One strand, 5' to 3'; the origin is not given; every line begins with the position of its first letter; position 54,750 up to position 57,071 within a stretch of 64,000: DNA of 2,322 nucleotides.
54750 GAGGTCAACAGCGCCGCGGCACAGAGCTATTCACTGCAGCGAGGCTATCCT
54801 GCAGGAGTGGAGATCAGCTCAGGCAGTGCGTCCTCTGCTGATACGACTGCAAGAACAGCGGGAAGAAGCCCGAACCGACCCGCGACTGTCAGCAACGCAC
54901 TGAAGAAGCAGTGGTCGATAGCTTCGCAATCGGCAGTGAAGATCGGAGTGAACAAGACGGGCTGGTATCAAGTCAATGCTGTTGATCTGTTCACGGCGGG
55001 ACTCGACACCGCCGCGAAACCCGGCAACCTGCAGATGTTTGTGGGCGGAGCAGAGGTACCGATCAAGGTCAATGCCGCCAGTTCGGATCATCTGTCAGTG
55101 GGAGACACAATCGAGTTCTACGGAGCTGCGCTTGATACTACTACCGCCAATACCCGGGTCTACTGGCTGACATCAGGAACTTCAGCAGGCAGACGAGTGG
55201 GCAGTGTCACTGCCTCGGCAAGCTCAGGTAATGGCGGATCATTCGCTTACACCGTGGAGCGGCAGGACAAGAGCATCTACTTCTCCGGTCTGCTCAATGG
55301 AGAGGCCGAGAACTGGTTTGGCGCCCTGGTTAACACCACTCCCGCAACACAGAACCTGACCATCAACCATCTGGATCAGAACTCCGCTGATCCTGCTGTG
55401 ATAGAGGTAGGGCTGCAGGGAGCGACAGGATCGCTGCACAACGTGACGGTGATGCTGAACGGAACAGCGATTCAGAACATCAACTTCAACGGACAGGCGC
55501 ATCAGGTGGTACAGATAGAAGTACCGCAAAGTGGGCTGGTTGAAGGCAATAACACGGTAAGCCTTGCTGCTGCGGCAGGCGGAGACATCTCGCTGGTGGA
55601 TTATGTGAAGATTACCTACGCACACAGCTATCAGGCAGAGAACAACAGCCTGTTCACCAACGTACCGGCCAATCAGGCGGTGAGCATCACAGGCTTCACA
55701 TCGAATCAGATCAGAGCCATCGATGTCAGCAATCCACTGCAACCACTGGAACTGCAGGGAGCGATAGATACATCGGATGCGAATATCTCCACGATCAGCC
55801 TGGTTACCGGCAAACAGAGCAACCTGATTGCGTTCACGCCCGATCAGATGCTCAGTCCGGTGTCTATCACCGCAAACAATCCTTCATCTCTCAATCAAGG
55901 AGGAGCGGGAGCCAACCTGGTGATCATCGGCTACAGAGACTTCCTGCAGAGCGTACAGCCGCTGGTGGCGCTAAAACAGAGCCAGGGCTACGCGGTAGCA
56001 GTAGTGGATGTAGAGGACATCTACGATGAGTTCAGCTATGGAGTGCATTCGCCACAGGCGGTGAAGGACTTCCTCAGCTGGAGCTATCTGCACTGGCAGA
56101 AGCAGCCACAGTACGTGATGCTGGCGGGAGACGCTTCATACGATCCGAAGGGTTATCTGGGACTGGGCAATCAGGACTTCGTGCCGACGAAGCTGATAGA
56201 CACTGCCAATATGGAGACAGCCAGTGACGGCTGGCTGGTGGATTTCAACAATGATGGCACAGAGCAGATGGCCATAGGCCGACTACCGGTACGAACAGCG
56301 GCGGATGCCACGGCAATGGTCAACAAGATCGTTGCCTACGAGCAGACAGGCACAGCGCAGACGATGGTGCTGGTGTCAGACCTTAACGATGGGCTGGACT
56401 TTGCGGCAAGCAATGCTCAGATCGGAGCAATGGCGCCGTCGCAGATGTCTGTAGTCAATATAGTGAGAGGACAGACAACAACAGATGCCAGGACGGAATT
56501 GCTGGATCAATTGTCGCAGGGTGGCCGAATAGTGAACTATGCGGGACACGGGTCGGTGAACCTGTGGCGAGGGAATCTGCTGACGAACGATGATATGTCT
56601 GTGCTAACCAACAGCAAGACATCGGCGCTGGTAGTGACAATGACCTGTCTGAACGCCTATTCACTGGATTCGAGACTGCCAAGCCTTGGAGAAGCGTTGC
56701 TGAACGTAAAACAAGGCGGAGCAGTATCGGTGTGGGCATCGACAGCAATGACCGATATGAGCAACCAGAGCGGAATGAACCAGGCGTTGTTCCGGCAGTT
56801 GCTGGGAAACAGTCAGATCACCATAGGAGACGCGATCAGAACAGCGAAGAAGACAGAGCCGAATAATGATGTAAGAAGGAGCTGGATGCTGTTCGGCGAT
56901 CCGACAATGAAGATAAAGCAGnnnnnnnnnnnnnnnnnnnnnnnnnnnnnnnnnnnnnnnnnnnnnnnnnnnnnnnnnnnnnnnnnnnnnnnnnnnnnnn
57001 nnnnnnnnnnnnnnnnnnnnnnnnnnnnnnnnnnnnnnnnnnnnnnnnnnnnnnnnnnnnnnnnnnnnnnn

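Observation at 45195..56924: Three tandem phage-tail-collar (MdpB-like) paralogs directly upstream of a 3,253-aa adhesin-protease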

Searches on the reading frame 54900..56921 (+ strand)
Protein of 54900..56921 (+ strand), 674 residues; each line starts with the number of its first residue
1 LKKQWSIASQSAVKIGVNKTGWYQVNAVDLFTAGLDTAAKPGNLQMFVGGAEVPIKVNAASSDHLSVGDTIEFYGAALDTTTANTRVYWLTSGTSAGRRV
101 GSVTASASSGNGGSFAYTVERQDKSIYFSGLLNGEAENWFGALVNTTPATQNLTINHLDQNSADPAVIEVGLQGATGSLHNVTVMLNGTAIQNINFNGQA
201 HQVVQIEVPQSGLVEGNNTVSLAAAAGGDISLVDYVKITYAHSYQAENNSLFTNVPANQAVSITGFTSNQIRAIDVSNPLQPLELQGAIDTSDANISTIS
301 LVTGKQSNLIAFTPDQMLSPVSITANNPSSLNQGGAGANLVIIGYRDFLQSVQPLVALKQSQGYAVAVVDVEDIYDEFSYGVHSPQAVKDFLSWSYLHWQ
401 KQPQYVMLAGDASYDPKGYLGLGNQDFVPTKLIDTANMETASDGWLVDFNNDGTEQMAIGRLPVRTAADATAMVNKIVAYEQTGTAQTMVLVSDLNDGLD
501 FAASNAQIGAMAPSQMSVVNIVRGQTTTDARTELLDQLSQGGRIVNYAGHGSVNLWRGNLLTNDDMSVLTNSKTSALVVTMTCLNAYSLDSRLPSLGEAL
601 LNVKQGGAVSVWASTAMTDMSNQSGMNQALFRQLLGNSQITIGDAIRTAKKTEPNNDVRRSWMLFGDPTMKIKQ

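Call 74: search_solved_structures(query=window:54900-56921:+, max_evalue=0.001, show_alignments=2)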
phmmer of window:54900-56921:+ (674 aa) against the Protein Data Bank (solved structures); distinct sequences matched with E-value up to 0.001: 5.
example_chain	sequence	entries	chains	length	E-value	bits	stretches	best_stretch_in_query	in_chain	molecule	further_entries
6za2_A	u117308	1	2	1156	5.1e-13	51.7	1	332-672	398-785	Por secretion system protein porU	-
1cvr_A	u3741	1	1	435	7.1e-09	38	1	423-672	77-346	GINGIPAIN R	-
4ief_B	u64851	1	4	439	2e-08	36.5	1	422-672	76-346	Gingipain R2 Mature Domain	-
4tkx_L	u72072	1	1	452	3.3e-06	29.2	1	451-613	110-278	Lys-gingipain W83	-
4rbm_A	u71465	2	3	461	3.5e-06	29.1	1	451-613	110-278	Lys-gingipain W83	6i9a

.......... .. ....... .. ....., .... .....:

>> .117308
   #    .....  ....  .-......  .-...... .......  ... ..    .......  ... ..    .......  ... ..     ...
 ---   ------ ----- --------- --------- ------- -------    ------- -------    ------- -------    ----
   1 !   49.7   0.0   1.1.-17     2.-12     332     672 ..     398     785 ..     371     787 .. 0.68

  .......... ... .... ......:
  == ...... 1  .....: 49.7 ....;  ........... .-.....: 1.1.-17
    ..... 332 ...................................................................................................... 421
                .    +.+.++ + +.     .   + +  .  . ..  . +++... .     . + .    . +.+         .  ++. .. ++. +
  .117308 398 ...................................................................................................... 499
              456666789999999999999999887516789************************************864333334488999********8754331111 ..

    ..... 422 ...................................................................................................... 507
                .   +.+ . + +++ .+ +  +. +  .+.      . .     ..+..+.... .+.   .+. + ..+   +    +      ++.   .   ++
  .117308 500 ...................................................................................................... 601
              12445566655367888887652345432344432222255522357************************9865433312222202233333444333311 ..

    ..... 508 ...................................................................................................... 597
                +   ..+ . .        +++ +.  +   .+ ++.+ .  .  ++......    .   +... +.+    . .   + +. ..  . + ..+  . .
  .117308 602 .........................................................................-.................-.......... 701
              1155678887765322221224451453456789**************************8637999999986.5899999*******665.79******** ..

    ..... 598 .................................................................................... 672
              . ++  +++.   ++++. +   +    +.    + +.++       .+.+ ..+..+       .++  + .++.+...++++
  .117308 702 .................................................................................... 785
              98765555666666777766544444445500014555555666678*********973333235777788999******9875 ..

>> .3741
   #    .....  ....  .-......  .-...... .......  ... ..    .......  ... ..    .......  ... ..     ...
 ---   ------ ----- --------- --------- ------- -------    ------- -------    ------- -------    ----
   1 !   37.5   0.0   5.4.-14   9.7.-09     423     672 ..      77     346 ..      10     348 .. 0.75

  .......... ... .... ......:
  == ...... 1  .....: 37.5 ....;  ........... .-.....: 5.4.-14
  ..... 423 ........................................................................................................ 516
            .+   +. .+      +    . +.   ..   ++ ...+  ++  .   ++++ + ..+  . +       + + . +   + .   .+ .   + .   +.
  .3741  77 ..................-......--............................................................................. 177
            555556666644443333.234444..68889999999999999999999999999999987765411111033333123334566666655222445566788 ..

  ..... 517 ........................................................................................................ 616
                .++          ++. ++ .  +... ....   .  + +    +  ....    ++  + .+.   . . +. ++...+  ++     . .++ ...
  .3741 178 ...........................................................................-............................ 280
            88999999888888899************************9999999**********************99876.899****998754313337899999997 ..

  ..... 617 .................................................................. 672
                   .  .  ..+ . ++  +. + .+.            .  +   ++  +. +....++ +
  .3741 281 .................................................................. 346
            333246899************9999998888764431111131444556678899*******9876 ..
